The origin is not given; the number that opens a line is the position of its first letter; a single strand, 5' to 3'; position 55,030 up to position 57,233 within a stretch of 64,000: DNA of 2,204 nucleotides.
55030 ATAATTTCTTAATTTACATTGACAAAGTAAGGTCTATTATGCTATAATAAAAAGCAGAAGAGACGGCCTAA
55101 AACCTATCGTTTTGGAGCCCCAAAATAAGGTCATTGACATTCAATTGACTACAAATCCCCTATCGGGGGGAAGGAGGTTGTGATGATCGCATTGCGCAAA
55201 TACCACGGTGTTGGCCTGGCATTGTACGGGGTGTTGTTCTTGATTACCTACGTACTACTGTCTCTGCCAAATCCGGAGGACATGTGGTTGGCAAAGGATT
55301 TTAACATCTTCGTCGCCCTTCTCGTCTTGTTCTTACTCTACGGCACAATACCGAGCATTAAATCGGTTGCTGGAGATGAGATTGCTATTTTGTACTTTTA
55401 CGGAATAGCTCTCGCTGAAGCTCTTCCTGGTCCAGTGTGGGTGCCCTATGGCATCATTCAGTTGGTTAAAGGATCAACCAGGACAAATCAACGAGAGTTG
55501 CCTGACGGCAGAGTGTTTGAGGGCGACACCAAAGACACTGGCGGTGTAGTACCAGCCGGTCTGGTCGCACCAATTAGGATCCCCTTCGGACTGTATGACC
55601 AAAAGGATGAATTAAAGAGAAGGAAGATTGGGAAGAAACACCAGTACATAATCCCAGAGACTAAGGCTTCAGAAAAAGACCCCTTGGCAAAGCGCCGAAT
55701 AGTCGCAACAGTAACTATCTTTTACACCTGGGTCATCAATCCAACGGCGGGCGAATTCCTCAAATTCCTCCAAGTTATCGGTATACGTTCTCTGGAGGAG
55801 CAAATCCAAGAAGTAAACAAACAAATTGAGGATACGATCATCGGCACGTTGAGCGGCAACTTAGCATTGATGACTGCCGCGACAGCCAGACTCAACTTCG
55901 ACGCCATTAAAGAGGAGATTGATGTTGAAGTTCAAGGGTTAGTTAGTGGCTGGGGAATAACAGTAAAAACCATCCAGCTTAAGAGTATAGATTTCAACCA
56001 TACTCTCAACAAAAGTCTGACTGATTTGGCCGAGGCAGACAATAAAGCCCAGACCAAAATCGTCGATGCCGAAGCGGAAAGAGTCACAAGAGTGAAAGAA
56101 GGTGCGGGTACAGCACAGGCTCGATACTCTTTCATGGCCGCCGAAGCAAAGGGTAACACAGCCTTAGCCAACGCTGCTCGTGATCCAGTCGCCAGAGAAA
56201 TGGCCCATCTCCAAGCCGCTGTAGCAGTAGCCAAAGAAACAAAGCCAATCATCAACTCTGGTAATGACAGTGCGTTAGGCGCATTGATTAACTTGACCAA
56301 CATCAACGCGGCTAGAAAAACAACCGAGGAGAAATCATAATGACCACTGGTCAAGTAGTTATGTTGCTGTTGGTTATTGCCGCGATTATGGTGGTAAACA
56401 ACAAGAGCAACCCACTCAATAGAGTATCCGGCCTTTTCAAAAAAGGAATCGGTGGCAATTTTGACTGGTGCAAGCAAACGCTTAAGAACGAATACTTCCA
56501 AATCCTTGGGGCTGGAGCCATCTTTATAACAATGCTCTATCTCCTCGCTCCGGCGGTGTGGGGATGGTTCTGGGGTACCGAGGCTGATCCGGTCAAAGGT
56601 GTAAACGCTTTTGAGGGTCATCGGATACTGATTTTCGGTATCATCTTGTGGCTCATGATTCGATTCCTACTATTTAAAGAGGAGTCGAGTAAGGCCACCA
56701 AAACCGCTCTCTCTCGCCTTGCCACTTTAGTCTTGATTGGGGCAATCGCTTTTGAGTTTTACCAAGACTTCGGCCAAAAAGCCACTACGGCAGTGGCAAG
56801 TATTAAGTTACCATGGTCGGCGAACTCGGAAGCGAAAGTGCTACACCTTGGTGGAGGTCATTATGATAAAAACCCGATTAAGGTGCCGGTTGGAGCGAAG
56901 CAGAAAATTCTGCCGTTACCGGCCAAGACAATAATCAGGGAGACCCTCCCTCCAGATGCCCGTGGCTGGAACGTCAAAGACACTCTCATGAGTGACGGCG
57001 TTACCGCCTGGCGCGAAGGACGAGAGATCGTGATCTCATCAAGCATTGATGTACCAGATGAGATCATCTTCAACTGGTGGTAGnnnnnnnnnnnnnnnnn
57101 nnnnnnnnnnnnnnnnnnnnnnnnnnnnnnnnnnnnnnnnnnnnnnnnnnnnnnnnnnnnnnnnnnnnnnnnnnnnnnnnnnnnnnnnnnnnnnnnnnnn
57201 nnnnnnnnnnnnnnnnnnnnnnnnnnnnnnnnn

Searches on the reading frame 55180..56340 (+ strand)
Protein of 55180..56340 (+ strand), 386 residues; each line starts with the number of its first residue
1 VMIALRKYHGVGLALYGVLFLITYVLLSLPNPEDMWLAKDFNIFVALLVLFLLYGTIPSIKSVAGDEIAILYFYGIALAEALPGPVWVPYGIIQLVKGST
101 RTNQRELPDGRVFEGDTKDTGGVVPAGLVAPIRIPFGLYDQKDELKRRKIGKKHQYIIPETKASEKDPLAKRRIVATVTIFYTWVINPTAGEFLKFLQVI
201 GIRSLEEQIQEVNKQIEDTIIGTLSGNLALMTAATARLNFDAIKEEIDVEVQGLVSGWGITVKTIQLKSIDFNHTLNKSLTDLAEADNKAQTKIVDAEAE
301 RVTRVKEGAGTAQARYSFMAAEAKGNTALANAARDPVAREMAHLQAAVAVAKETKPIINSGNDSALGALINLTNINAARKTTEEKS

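Call 3: search_protein_families(library=pfam, proteins=[window:55180-56340:+], max_evalue=1)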
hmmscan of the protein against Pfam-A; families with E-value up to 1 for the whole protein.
window:55180-56340:+ (386 aa): 1 family
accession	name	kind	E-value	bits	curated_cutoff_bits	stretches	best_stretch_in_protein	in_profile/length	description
PF01145.31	Band_7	-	3.3e-10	40.7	23.6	1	174-300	58-175/176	SPFH domain / Band 7 family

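Call 4: search_protein_families(library=ncbifam, proteins=[window:55180-56340:+], max_evalue=1)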
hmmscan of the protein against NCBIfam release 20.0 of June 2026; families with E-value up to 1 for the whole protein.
window:55180-56340:+ (386 aa): 0 families

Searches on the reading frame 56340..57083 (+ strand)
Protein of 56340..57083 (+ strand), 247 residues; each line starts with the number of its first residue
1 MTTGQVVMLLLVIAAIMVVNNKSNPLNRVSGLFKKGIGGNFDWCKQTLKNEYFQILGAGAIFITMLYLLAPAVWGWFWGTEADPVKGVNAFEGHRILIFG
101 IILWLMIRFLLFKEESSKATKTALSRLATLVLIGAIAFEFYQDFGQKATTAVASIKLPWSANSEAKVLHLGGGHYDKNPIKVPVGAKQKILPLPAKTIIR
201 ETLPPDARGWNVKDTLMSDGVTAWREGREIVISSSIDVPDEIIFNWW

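Call 3: search_protein_families(library=pfam, proteins=[window:56340-57083:+], max_evalue=1)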
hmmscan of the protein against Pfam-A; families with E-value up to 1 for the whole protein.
window:56340-57083:+ (247 aa): 2 families
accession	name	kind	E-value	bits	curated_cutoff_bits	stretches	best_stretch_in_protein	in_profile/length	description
PF08019.17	EptA_B_N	-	0.35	11.2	22.3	1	96-144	71-121/152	Phosphoethanolamine transferase EptA/EptB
PF07136.16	DUF1385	-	0.47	10.2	22.1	1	102-157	140-196/227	Protein of unknown function (DUF1385)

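Call 4: search_protein_families(library=ncbifam, proteins=[window:56340-57083:+], max_evalue=1)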
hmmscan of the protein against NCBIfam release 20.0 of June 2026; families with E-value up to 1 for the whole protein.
window:56340-57083:+ (247 aa): 1 family
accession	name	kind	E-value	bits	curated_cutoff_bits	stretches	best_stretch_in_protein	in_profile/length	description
NF040904.1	PhrA_Strep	subfamily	0.2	11.9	40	1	121-151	4-37/56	PhrA family quorum-sensing system peptide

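Call 68: search_protein_families(library=phrogs, proteins=[window:56340-57083:+], max_evalue=0.01)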
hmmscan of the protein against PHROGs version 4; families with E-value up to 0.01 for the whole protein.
window:56340-57083:+ (247 aa): 0 families
